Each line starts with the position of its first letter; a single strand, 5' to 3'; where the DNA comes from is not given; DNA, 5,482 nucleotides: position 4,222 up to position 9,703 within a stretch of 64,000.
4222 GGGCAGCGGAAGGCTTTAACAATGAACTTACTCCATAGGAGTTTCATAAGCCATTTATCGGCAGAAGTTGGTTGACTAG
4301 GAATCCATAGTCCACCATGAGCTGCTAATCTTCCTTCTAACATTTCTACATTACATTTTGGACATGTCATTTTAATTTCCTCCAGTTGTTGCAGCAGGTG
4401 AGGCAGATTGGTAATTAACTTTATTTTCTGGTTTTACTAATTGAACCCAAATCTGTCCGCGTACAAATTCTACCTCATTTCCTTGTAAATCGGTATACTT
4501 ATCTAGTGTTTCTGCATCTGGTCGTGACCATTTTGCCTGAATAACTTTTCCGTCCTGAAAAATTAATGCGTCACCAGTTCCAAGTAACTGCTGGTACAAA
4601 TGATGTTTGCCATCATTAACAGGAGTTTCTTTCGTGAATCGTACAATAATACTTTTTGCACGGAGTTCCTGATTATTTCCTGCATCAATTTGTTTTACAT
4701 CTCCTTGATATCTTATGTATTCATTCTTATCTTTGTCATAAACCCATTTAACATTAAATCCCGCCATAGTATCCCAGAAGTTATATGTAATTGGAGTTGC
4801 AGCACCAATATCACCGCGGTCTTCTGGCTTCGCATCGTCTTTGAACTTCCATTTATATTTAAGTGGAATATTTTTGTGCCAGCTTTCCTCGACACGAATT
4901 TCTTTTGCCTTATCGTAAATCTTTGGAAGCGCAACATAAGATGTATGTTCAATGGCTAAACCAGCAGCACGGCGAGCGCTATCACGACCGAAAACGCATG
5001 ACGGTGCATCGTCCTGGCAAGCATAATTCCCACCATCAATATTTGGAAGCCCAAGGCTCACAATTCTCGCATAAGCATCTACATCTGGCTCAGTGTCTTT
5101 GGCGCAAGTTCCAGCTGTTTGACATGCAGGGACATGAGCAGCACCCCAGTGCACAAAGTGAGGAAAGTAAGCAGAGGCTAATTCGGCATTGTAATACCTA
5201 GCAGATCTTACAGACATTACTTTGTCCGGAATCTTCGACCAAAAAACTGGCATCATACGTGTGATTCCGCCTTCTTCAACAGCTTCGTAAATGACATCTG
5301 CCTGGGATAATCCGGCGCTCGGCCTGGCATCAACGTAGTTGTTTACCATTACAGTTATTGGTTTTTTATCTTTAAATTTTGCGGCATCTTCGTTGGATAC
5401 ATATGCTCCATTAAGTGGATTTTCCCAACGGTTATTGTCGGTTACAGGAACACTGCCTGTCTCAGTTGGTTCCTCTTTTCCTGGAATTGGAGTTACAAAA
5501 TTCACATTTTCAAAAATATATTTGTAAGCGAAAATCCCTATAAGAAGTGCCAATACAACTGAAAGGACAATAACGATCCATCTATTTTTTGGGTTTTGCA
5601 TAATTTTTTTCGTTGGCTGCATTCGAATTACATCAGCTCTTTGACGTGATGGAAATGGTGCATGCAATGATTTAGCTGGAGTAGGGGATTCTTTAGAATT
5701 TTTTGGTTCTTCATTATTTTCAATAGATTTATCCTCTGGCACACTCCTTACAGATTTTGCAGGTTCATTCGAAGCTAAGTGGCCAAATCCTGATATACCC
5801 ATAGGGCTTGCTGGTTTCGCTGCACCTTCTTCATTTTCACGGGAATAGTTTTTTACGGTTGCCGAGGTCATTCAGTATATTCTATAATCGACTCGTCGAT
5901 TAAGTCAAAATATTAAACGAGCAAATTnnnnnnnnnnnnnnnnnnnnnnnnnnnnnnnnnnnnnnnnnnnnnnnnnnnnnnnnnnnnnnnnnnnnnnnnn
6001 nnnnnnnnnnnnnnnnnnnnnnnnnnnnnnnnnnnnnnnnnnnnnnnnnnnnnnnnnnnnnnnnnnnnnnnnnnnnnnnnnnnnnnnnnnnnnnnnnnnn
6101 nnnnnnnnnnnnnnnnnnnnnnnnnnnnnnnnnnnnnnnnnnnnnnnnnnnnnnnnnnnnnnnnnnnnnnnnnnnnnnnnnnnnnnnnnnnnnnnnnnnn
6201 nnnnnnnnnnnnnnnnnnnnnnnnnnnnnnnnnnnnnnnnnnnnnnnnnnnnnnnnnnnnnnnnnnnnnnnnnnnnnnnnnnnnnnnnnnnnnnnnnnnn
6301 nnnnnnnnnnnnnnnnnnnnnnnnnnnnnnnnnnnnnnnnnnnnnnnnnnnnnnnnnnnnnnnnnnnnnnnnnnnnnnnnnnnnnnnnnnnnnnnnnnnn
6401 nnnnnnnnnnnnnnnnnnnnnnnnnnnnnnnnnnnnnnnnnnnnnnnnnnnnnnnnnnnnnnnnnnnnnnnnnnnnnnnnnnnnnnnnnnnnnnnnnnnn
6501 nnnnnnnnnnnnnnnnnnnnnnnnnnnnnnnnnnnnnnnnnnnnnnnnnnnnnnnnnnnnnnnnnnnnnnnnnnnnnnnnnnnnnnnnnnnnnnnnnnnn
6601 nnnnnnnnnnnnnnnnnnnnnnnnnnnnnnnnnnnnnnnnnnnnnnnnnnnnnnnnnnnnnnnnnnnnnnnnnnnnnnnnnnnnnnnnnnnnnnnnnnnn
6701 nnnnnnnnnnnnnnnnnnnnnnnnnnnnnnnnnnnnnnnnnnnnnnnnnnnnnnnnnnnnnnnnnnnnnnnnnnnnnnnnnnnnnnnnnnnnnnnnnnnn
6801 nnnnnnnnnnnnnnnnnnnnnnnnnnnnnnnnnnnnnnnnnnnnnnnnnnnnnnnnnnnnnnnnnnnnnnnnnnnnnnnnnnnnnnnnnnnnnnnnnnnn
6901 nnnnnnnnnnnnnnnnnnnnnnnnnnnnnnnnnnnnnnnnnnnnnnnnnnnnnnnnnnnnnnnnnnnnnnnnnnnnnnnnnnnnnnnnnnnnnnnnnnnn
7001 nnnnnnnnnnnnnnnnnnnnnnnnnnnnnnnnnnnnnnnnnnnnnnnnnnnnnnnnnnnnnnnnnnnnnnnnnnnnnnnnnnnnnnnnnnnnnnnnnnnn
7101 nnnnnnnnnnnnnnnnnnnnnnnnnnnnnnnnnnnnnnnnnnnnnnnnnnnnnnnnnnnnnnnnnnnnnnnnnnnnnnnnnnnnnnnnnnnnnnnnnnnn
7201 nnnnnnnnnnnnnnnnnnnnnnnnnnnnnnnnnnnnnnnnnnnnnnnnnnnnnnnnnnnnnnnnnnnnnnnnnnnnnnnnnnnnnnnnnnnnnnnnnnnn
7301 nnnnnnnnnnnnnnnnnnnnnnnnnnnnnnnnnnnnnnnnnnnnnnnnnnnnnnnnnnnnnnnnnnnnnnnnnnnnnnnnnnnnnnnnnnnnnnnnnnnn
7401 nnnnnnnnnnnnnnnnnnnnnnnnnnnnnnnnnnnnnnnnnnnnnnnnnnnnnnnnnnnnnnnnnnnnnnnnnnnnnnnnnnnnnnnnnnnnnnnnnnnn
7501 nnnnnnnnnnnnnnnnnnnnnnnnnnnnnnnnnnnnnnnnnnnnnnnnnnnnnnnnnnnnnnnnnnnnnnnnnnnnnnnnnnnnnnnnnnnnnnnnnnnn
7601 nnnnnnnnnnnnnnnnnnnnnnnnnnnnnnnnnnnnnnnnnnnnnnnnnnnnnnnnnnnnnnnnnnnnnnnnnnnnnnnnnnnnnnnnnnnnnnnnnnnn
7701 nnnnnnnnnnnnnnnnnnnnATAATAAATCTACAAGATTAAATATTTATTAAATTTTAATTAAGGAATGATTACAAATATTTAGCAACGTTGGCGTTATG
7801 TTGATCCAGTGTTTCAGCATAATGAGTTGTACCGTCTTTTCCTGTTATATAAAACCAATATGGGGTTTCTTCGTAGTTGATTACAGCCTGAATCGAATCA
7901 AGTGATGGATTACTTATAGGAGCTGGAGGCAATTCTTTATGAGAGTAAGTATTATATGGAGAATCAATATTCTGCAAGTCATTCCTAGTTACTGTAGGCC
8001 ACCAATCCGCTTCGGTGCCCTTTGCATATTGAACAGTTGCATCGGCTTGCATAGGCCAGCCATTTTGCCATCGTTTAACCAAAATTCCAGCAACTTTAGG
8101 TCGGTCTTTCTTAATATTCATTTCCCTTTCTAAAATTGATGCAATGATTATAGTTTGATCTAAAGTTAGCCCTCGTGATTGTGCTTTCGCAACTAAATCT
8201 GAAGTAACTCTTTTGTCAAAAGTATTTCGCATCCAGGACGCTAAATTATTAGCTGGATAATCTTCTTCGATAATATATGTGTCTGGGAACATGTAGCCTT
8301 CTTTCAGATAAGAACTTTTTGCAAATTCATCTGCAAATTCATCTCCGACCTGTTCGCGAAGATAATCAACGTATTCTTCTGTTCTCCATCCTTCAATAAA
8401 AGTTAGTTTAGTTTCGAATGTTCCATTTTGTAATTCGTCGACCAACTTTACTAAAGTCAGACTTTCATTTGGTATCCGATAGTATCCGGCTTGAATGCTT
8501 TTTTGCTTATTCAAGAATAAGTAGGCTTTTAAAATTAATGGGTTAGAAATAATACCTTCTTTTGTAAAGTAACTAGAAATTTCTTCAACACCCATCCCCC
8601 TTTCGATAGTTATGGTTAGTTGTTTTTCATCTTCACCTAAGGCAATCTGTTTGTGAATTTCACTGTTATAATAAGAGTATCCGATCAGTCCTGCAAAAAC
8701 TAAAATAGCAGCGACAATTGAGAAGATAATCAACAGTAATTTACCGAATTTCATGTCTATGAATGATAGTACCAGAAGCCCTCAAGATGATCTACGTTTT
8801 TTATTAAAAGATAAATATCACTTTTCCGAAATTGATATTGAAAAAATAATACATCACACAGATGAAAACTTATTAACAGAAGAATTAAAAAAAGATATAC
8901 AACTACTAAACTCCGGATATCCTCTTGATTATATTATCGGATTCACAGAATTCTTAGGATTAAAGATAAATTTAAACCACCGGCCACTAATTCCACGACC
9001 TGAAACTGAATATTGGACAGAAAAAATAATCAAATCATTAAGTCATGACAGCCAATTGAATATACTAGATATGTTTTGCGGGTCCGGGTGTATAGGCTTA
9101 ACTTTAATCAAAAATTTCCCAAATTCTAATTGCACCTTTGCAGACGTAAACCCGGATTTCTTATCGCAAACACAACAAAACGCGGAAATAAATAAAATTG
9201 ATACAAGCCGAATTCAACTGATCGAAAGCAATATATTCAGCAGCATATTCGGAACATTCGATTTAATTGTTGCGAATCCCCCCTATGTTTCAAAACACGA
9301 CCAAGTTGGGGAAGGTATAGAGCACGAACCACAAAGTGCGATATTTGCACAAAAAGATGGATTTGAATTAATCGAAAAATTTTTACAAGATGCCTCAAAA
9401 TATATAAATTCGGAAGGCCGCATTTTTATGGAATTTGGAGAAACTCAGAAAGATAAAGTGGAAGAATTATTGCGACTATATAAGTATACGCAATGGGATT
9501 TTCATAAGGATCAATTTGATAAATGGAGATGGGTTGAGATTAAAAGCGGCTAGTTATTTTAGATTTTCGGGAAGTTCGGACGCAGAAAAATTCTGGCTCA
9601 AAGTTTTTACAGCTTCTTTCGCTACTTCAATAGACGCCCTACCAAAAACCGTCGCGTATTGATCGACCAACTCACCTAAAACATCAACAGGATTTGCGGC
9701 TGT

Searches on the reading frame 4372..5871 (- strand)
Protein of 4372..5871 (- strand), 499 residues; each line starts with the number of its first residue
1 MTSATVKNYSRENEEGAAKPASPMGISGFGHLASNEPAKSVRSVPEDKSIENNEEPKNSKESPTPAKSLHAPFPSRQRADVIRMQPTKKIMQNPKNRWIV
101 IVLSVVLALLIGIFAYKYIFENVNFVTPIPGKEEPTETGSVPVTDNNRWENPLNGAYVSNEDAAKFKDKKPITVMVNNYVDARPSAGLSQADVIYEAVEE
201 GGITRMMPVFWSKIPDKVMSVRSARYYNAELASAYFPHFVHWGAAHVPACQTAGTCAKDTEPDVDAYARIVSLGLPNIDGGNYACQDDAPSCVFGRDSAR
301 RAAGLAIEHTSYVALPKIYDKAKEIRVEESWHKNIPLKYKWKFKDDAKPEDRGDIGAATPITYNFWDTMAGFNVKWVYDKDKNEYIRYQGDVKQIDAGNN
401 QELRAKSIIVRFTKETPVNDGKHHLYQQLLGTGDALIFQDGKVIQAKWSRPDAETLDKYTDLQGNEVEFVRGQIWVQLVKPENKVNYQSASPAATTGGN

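Call 110: search_protein_families(library=pfam, proteins=[window:4372-5871:-], max_evalue=0.001)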
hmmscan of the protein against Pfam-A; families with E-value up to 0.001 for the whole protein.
window:4372-5871:- (499 aa): 2 families
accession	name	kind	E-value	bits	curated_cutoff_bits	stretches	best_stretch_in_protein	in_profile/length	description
PF11258.13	DUF3048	-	3.2e-32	112.2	25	1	165-324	10-144/148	Protein of unknown function (DUF3048) N-terminal domain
PF17479.7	DUF3048_C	-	4.5e-23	82.2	25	1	374-476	11-114/114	Protein of unknown function (DUF3048) C-terminal domain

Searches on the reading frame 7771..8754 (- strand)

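Call 110: search_protein_families(library=pfam, proteins=[window:7771-8754:-], max_evalue=0.001)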
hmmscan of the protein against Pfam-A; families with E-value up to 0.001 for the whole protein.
window:7771-8754:- (327 aa): 1 family
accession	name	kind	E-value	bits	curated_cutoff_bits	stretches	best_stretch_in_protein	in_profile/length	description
PF02618.21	YceG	-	3.3e-70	237.2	32.4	1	48-325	1-275/275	YceG-like family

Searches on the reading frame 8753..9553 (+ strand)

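Call 110: search_protein_families(library=pfam, proteins=[window:8753-9553:+], max_evalue=0.001)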
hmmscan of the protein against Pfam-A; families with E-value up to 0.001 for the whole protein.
window:8753-9553:+ (266 aa): 11 families
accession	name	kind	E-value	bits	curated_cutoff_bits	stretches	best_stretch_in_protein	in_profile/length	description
PF05175.20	MTS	-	2.8e-16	60.1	23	1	91-183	22-113/170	Methyltransferase small domain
PF13847.12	Methyltransf_31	-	1.5e-08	34.8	27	1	99-246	2-130/145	Methyltransferase domain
PF08242.18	Methyltransf_12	-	9.6e-07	29.9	30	1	105-175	1-72/98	Methyltransferase domain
PF07669.17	Eco57I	-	1.2e-06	29.2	25.3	1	134-225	36-131/171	Eco57I restriction-modification methylase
PF13649.12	Methyltransf_25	-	2.7e-06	28.4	27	1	104-175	1-71/97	Methyltransferase domain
PF01555.25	N6_N4_Mtase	-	1.9e-05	25.2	26.7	0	89-118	171-199/221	DNA methylase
PF03602.21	Cons_hypoth95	-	4.1e-05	23.8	24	1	82-183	22-128/182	Conserved hypothetical protein 95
PF06325.19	PrmA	-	0.00012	22.1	22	1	100-175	162-233/296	Ribosomal protein L11 methyltransferase (PrmA)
PF02384.22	N6_Mtase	-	0.0002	21.2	20.4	1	92-224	38-179/311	N-6 DNA Methylase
PF01209.24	Ubie_methyltran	-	0.00024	21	20.1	1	86-161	33-107/233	ubiE/COQ5 methyltransferase family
PF09445.16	Methyltransf_15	-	0.00029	20.9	22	1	104-177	4-80/165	RNA cap guanine-N2 methyltransferase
